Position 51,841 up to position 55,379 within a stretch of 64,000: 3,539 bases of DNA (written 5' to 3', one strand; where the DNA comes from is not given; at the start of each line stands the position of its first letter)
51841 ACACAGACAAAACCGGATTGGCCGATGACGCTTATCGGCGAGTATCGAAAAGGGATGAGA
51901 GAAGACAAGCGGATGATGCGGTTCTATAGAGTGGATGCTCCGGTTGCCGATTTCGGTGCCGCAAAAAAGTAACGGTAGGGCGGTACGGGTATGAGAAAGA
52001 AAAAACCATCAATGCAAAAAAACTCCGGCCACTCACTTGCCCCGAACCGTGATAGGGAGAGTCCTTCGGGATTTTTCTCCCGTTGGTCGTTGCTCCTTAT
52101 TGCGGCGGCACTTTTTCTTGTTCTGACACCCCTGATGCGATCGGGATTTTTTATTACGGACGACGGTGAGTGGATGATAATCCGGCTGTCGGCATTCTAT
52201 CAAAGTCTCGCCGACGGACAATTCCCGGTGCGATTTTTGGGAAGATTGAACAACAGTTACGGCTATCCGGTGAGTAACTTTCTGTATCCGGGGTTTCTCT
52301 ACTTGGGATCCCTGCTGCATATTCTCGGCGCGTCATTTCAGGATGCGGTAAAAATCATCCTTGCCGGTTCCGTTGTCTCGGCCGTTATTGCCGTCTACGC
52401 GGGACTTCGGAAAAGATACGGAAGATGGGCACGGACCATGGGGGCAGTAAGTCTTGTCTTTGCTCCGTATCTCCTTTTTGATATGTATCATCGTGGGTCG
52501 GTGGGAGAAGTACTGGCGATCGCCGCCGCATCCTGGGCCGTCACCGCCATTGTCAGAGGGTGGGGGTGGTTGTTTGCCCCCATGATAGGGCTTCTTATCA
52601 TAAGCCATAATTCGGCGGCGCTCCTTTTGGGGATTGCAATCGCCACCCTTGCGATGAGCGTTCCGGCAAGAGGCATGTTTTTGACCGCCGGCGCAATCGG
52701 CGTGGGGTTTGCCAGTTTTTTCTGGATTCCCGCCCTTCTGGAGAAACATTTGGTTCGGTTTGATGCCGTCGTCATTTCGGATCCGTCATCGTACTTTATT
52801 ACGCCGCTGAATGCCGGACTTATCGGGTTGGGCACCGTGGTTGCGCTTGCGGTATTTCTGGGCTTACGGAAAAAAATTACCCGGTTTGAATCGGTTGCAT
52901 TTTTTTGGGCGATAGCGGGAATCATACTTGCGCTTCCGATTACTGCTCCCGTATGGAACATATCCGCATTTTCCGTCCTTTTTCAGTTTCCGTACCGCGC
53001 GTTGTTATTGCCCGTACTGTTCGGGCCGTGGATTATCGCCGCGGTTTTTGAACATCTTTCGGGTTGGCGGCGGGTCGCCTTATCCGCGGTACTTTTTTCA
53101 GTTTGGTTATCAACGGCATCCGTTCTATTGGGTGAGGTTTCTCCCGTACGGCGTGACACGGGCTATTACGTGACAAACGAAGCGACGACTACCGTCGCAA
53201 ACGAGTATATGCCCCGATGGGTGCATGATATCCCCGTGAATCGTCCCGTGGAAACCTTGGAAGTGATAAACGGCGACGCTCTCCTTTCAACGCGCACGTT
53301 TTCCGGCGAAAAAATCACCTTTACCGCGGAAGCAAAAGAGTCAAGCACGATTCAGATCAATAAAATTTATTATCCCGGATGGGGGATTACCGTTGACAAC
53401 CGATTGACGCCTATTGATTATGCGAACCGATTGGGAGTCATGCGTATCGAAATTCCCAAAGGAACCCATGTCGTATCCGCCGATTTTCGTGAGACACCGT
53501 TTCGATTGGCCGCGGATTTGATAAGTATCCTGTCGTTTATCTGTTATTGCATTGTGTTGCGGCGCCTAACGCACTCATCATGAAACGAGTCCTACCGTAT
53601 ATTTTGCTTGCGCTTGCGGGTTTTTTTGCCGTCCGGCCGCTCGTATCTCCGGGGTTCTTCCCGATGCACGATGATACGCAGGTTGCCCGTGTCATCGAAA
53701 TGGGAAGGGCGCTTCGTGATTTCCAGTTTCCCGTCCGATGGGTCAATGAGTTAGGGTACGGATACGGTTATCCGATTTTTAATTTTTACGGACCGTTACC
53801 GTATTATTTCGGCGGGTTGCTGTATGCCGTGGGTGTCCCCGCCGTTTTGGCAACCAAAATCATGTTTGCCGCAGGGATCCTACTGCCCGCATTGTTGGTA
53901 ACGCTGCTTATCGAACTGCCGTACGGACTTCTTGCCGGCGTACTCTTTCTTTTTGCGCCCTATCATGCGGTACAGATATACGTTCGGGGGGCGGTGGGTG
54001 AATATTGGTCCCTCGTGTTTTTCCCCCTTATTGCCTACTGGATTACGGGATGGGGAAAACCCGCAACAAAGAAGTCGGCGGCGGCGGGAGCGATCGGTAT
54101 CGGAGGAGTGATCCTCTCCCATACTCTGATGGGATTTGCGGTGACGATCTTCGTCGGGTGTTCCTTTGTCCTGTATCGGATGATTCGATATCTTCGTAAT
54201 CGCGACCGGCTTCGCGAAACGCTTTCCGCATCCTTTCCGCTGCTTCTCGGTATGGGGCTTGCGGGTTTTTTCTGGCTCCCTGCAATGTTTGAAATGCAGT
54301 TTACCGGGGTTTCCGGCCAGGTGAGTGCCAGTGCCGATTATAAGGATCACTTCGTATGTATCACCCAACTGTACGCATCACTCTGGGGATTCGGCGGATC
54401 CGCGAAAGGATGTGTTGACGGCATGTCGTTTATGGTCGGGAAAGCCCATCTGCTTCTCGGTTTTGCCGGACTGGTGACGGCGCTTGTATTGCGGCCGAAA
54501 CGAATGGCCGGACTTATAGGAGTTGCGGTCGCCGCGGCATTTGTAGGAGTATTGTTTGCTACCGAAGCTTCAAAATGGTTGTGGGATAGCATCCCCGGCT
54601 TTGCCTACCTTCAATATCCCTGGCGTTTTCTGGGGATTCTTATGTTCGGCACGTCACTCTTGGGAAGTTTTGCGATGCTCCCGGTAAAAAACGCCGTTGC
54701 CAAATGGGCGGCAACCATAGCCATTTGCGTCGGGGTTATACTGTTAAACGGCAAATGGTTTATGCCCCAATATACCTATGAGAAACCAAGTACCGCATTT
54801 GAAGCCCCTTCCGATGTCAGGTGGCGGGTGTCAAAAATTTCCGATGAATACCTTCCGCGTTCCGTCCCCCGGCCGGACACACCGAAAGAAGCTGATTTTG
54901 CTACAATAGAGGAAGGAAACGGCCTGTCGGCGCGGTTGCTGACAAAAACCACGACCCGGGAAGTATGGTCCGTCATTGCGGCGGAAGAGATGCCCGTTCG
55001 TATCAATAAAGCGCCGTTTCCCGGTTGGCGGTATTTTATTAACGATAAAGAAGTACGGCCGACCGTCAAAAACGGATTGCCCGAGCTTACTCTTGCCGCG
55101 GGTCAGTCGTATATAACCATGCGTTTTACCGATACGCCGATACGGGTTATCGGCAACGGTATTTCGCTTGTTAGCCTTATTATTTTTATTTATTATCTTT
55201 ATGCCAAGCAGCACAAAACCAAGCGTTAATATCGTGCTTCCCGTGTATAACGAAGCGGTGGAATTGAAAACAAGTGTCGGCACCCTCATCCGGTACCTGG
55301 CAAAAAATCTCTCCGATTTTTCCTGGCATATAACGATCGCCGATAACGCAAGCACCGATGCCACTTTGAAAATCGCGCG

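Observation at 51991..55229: Tandem paralogous roughly 530- and 560-aa polytopic membrane proteins with a conserved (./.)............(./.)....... block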

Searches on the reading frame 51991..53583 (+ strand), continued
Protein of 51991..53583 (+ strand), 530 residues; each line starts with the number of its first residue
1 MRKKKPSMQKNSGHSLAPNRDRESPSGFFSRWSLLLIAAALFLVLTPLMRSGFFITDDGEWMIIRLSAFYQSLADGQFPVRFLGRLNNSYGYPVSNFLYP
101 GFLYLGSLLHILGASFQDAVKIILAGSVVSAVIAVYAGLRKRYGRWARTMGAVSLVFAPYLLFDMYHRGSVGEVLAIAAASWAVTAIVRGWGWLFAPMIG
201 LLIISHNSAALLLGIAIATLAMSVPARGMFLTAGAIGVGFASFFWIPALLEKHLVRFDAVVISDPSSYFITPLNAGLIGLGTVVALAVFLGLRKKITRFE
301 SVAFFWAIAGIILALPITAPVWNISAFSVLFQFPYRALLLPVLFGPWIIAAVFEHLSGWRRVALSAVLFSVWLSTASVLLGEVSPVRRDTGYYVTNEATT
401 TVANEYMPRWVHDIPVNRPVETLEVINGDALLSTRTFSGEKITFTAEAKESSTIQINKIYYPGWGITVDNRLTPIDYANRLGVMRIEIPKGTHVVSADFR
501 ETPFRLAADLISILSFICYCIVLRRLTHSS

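Call 73: fold_search(model_id=the predicted structure, library=pdb)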
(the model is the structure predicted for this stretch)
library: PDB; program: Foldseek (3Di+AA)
matches with E <= 10: 556; with E <= 0.001: 8
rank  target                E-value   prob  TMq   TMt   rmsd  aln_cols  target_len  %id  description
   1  6s7t_A                8.3e-05  1.00  0.42  0.33  10.9       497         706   11  Cryo-EM structure of human oligosaccharyltransferase complex OST-B (released 2019-12-18)
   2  9s6t_A                1.2e-04  1.00  0.43  0.47  14.9       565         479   13  Ternary cryo-EM structure of chicken ALG12 with Dol25-PP-GlcNAc2Man7, Dol25-P-Man, and Fab (released 2026-03-18)
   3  8age_A                2.8e-04  1.00  0.44  0.37   9.1       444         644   12  Structure of yeast oligosaccharylransferase complex with acceptor peptide bound (released 2022-12-07)
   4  7oci_F                4.1e-04  1.00  0.43  0.37   8.8       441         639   12  Cryo-EM structure of yeast Ost6p containing oligosaccharyltransferase complex (released 2022-02-16)
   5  7e9s_A                4.1e-04  1.00  0.41  0.27   9.6       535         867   13  Archaeal oligosaccharyltransferase AglB from Archaeoglobus fulgidus in complex with an inhibitory peptide and a dolich (released 2021-09-08)
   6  3waj                  5.5e-04  1.00  0.40  0.28  11.0       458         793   13  Crystal structure of the Archaeoglobus fulgidus oligosaccharyltransferase (O29867_ARCFU) complex with Zn and sulfate (released 2013-10-30)
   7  6wbx                  5.7e-04  1.00  0.46  0.21   5.9       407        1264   17  Single-Particle Cryo-EM Structure of Arabinofuranosyltransferase AftD from Mycobacteria, Mutant R1389S Class 1 (released 2020-05-13)
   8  8pn9_A                9.2e-04  1.00  0.47  0.39  11.8       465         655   14  Structure of human oligosaccharyltransferase OST-A complex bound to NGI-1 (released 2024-05-08)
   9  9s6u_A                1.0e-03  1.00  0.39  0.38  16.1       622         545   12  Ternary cryo-EM structure of human ALG9 with Dol25-PP-GlcNAc2Man8, Dol25-P-Man and Fab (released 2026-03-18)
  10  6ftg_5                1.1e-03  1.00  0.39  0.33  18.4       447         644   13  Subtomogram average of OST-containing ribosome-translocon complexes from canine rough microsomal membranes (released 2018-03-21)
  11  9dlf_C                1.3e-03  1.00  0.38  0.34   7.9       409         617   16  Arabinosyltransferase AftB in complex with Fab_B3 (released 2025-06-25)
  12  5ezm                  1.5e-03  1.00  0.44  0.44   6.9       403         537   15  Crystal Structure of ArnT from Cupriavidus metallidurans in the apo state (released 2016-02-17)
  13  6s7o_A                2.8e-03  1.00  0.38  0.31  17.7       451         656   14  Cryo-EM structure of human oligosaccharyltransferase complex OST-A (released 2019-12-18)
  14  9i5k_A                3.2e-03  1.00  0.43  0.45   7.4       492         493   10  Structure of the Chaetomium thermophilum Pmt4 homodimer (C2 symmetry) (released 2025-12-24)
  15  8b6l_I                7.2e-03  1.00  0.38  0.30  19.3       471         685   13  Subtomogram average of the human Sec61-TRAP-OSTA-translocon (released 2022-12-07)
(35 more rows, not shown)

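Call 75: search_protein_families(library=pfam, proteins=[P0263, P0340, P0329, P0334, P0346, P0356], max_evalue=0.001)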
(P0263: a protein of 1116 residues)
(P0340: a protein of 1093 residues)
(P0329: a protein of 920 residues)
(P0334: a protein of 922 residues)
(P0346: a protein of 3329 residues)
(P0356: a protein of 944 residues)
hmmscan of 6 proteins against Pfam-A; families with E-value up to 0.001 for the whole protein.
P0263 (1116 aa): 1 family
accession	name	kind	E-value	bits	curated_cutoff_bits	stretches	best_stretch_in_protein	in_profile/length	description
PF10131.15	PTPS_related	-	1e-20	74.2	26.4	2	83-390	4-300/621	6-pyruvoyl-tetrahydropterin synthase related domain; membrane protein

P0340 (1093 aa): 3 families
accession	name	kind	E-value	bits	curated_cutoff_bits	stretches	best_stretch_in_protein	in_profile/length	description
PF10131.15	PTPS_related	-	8.9e-30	104.1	26.4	2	70-432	1-346/621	6-pyruvoyl-tetrahydropterin synthase related domain; membrane protein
PF09586.16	YfhO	-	1.8e-17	63.5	28.5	2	56-411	55-401/835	Bacterial membrane protein YfhO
PF13231.12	PMT_2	-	0.00063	20.4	26.1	1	621-751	4-132/160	Dolichyl-phosphate-mannose-protein mannosyltransferase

P0329 (920 aa): 3 families
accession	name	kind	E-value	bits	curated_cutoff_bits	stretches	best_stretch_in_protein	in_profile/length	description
PF13231.12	PMT_2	-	5.3e-10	40.2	26.1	1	607-748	3-149/160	Dolichyl-phosphate-mannose-protein mannosyltransferase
PF10131.15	PTPS_related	-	9.9e-08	31.3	26.4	1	77-246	5-170/621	6-pyruvoyl-tetrahydropterin synthase related domain; membrane protein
PF02366.24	PMT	-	1.4e-05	25.2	22.7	1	630-758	91-222/245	Dolichyl-phosphate-mannose-protein mannosyltransferase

P0334 (922 aa): 2 families
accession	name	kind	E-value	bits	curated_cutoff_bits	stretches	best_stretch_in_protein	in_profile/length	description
PF10131.15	PTPS_related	-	1.6e-09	37.2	26.4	1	73-368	4-308/621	6-pyruvoyl-tetrahydropterin synthase related domain; membrane protein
PF13231.12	PMT_2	-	3.3e-06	27.9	26.1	1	74-224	4-151/160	Dolichyl-phosphate-mannose-protein mannosyltransferase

P0346 (3329 aa): 3 families
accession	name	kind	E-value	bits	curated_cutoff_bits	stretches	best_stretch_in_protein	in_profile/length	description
PF09586.16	YfhO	-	5.9e-22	78.3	28.5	2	1446-1513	764-832/835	Bacterial membrane protein YfhO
PF10131.15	PTPS_related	-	1.5e-15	57.2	26.4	2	1712-2028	4-305/621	6-pyruvoyl-tetrahydropterin synthase related domain; membrane protein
PF13231.12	PMT_2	-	1.5e-06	28.9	26.1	1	2832-2990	3-154/160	Dolichyl-phosphate-mannose-protein mannosyltransferase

P0356 (944 aa): 2 families
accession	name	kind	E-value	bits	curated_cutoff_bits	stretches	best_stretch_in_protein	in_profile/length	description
PF10131.15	PTPS_related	-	1.3e-07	30.9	26.4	1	84-400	5-301/621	6-pyruvoyl-tetrahydropterin synthase related domain; membrane protein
PF13231.12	PMT_2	-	6e-07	30.3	26.1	1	645-787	2-150/160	Dolichyl-phosphate-mannose-protein mannosyltransferase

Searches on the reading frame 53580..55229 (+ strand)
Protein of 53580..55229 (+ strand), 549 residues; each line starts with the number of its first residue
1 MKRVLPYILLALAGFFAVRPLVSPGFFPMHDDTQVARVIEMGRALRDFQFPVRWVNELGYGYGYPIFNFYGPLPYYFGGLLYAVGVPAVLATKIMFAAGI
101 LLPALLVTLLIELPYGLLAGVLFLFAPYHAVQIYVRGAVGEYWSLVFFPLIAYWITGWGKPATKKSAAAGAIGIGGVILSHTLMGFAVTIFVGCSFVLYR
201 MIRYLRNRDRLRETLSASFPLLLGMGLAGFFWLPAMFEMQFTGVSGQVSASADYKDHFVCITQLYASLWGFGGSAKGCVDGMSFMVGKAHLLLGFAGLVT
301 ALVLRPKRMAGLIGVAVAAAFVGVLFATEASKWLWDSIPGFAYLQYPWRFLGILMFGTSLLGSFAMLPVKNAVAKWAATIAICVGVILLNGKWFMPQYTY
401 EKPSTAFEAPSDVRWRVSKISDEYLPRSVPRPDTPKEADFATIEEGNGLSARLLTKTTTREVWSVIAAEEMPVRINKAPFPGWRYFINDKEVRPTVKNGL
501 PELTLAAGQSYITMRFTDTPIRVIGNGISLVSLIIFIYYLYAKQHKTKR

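Call 3: search_protein_families(library=pfam, proteins=[window:53580-55229:+], max_evalue=1)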
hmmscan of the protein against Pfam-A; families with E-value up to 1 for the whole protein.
window:53580-55229:+ (549 aa): 2 families
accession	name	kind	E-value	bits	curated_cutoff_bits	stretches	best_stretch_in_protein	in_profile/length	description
PF10131.15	PTPS_related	-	1e-06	28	26.4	1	67-407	1-318/621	6-pyruvoyl-tetrahydropterin synthase related domain; membrane protein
PF14880.11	COX14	-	0.2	11.9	25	1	182-210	20-48/59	Cytochrome oxidase c assembly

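Call 4: search_protein_families(library=ncbifam, proteins=[window:53580-55229:+], max_evalue=1)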
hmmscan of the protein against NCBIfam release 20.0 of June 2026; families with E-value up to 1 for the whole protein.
window:53580-55229:+ (549 aa): 1 family
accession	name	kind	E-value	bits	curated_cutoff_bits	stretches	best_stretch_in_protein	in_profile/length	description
NF008174.0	PRK10921.1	equivalog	0.037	13.6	432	1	106-318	9-203/258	Sec-independent protein translocase subunit TatC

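Call 11: find_homologous_proteins(query=window:53580-55229:+, max_evalue=0.00001)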
Query window:53580-55229:+ (549 aa): 1945 proteins with E <= 0.00001 among 8000 candidates; the best 120 are listed.
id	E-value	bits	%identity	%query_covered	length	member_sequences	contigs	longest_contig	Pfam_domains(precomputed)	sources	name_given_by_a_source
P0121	0.0e+0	1238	99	100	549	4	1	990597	PF10131.16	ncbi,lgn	ncbi:MAG: 6-pyruvoyl-tetrahydropterin synthase-related protein [Patescibacteria group bacterium]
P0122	2.9e-298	1008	78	100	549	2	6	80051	-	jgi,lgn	jgi:hypothetical protein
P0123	1.1e-277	940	73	100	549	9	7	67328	PF10131.16,PF09586.17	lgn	-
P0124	1.4e-191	656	55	100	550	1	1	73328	PF10131.16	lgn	-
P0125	2.2e-189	649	55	100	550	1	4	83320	-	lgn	-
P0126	1.2e-186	640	55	100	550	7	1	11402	-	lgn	-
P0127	4.2e-184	632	52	100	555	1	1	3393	-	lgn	-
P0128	1.4e-183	630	53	97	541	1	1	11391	PF10131.16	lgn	-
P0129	7.8e-180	617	52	100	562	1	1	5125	-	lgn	-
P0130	3.3e-178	612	49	100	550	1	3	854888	PF10131.16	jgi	-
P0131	4.4e-176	605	51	100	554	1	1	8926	PF10131.16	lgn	-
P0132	1.7e-175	603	50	100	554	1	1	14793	PF10131.16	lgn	-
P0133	1.4e-174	600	51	100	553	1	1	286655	-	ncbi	-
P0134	2.1e-174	600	52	100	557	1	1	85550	-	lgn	-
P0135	1.1e-173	597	51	100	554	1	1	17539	PF10131.16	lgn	-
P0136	1.2e-173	597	50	100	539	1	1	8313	PF10131.16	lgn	-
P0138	5.2e-172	592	50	100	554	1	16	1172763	PF10131.16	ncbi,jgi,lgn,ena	jgi:uncharacterized membrane protein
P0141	9.0e-172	591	50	97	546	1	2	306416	PF10131.16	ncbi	-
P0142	1.0e-171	591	49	100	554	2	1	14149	PF10131.16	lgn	-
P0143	5.5e-171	588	50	100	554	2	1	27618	PF10131.16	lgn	-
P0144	1.8e-170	587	50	100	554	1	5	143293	PF10131.16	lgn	-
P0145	7.8e-170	584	48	100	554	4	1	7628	PF10131.16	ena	-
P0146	1.2e-169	584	49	100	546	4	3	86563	PF10131.16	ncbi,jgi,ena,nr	ncbi:MAG TPA: 6-pyruvoyl-tetrahydropterin synthase-related protein [Patescibacteria group bacterium]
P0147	2.5e-169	583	48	100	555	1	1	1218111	PF10131.16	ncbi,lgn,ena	-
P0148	4.8e-169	582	49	100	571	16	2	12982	PF10131.16,PF09586.17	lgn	-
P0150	1.2e-167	577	48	100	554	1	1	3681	PF10131.16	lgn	-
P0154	5.9e-166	572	50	100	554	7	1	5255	PF10131.16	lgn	-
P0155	1.4e-165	570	49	100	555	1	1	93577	PF10131.16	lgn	-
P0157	1.7e-164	567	47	100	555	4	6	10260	PF10131.16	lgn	-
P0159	7.2e-164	565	49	100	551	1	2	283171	PF10131.16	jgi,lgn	-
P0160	9.2e-164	564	49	100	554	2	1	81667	PF10131.16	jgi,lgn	-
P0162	1.8e-162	560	48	100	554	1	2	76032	PF10131.16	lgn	-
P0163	5.3e-161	555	49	95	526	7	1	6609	PF10131.16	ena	-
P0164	1.5e-160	554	47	100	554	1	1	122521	PF10131.16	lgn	-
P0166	2.6e-160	553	48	100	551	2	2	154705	PF10131.16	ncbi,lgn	-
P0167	1.2e-159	551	49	100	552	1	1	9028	PF10131.16,PF09586.17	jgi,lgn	jgi:uncharacterized membrane protein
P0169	1.4e-158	547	46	99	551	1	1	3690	PF10131.16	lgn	-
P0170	3.0e-158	546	47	99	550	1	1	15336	PF10131.16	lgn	-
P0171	3.9e-158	546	48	95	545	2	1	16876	PF10131.16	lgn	-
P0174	9.5e-157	541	46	100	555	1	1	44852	PF10131.16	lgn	-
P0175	1.3e-156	541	46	100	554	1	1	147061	PF10131.16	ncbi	-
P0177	2.7e-156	540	46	100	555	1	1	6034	PF10131.16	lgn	-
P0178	8.9e-156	538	47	100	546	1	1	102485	PF10131.16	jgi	jgi:hypothetical protein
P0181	2.3e-154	533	47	100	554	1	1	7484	PF10131.16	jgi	-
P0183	6.0e-153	529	47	99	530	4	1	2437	PF10131.16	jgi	-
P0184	1.7e-152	527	45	99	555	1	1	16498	PF10131.16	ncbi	-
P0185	4.3e-152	526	46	99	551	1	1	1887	PF10131.16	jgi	jgi:uncharacterized membrane protein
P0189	2.0e-151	524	48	97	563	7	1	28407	PF10131.16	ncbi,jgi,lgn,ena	-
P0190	2.5e-151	523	46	94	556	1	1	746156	PF10131.16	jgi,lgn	-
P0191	3.7e-151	523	47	100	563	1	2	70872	PF10131.16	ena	-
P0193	1.1e-150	521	46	99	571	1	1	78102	PF10131.16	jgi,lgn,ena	-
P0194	1.5e-150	521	45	97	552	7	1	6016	PF10131.16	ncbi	-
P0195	1.8e-150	521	44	100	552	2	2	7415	PF10131.16,PF09586.17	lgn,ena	-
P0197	3.3e-150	520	45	100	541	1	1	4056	PF10131.16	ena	-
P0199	4.0e-150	519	45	100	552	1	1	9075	PF10131.16,PF09586.17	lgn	-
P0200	4.3e-150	519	47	100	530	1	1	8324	PF10131.16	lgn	-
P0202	1.7e-149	517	46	100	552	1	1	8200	PF10131.16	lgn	-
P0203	1.8e-149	517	45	99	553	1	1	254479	PF10131.16,PF09586.17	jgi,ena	-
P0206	3.6e-149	516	49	93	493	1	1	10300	PF10131.16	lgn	-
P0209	5.3e-149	516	46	100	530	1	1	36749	PF10131.16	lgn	-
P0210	7.1e-149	515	47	98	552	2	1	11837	PF10131.16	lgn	-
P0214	1.5e-148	514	46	95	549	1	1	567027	PF10131.16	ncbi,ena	-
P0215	1.7e-148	514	45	96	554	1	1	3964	PF10131.16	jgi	-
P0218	4.0e-148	513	45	99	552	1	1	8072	PF10131.16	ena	-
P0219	6.1e-148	512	45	100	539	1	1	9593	PF10131.16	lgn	-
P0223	7.3e-148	512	46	98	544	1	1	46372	PF10131.16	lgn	-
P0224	8.4e-148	512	45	100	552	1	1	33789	PF10131.16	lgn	-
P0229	2.6e-147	510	44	100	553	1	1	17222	PF10131.16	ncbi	-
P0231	2.9e-147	510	45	100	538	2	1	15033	PF10131.16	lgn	-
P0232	3.3e-147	510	46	98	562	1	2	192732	PF10131.16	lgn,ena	-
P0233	4.5e-147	509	45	98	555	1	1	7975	PF10131.16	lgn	-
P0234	7.1e-147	509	47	96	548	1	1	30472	PF10131.16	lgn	-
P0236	1.4e-146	508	48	94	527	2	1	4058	PF10131.16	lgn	-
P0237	1.5e-146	508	43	99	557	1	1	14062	PF10131.16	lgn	-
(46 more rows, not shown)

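Call 12: search_solved_structures(query=window:53580-55229:+, max_evalue=10)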
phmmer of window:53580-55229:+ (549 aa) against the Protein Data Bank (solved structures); distinct sequences matched with E-value up to 10: 6.
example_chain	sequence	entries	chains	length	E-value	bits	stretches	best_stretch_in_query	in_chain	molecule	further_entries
2fxf_A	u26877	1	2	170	1.2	11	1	337-427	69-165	Diamine acetyltransferase 1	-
2b4d_A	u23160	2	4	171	1.2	11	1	337-427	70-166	Diamine acetyltransferase 1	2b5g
2b3u_A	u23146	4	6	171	1.2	11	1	337-427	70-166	Diamine acetyltransferase 1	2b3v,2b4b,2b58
2f5i_A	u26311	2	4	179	1.2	11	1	337-427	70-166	Diamine acetyltransferase 1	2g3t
3bj7_A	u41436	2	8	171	1.2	10.9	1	337-427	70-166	Diamine acetyltransferase 1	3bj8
2jev_A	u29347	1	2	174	1.2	10.9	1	337-427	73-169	DIAMINE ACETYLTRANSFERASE 1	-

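Call 26: predict_structure(alignment_id=A2)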
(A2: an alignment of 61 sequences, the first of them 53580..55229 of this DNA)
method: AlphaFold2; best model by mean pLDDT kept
length: 549 residues; sequences in the alignment: 61
mean_pLDDT: 89.0   pTM: 0.90
mean pLDDT of the five models: 89.0, 87.9, 84.1, 83.7, 82.8
residues with pLDDT >= 90: 360; 70-90: 147; 50-70: 29; < 50: 13
segments of 3 or more residues with pLDDT < 50: 270-276, 279-281, 547-549
pLDDT, mean of each block of 10 residues (from residue 1): 83 92 73 84 94 91 86 95 95 94 96 96 93 83 95 94 93 97 91 94 92 91 97 90 63 78 72 46 76 97 95 97 93 87 82 96 97 97 95 83 88 84 80 89 93 95 97 94 96 95 96 95 96 94 59
secondary structure, 60 per line:
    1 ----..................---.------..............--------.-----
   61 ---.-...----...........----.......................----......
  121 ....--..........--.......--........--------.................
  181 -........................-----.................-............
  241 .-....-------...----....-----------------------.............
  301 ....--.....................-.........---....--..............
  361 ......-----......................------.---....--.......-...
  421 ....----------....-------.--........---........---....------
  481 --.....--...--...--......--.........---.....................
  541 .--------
elements in order: H5-22 H33-46 H73-83 H88-110 H115-124 H127-136 H139-145 H148-155 H164-180 H182-205 H211-227 H229-241 H243-246 H261-264 H288-304 H307-327 H329-337 H341-344 H347-366 H372-393 H404-407 H410-416 H418-424 H435-438 E449-456 E460-467 E471-474 E483-487 E490-492 E495-497 E500-505 E508-516 H520-541

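Call 40: search_solved_structures(query=A2, max_evalue=10, show_alignments=3)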
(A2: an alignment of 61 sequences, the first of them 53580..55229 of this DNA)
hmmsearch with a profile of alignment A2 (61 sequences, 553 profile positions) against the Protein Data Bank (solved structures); distinct sequences matched with E-value up to 10: 0.
